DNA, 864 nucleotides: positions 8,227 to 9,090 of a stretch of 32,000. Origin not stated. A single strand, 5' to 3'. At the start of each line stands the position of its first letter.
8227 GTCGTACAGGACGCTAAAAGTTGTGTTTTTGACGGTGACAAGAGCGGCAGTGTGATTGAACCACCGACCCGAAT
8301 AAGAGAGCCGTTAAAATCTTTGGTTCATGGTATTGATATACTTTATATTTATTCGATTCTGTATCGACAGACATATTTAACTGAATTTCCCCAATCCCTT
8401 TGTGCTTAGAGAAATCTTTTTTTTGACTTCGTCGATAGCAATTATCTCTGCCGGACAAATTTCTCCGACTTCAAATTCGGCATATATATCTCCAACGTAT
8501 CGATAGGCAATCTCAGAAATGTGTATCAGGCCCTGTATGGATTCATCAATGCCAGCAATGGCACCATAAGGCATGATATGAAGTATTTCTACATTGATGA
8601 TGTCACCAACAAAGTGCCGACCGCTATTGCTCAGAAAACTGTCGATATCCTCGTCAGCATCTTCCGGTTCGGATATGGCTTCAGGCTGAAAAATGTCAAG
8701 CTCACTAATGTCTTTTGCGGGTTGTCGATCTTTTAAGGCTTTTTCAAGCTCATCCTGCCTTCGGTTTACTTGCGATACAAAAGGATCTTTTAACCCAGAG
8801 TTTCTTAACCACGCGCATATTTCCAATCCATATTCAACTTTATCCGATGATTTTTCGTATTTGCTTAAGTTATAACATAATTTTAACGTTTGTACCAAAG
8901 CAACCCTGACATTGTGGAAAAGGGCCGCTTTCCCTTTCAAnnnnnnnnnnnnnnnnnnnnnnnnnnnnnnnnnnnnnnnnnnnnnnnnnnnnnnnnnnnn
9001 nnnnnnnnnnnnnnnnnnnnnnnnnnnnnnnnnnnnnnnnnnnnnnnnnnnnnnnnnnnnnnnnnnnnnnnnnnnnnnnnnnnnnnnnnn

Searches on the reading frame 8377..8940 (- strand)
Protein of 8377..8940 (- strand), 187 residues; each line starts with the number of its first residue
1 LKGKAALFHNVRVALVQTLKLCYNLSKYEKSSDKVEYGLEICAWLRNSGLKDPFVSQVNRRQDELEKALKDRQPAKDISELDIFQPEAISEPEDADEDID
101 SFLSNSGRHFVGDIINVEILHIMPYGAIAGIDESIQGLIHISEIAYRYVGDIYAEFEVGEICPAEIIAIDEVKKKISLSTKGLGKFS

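Call 23: search_protein_families(library=pfam, proteins=[window:8377-8940:-], max_evalue=0.001)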
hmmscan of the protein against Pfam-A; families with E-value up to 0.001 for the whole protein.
window:8377-8940:- (187 aa): 1 family
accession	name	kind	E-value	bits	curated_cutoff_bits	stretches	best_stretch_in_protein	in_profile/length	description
PF00575.29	S1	-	4.3e-13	49.9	22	1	109-181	2-74/74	S1 RNA binding domain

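Call 90: search_protein_families(library=padloc, proteins=[window:8377-8940:-], max_evalue=0.001)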
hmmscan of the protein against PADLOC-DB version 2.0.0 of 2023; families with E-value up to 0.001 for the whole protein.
window:8377-8940:- (187 aa): 0 families
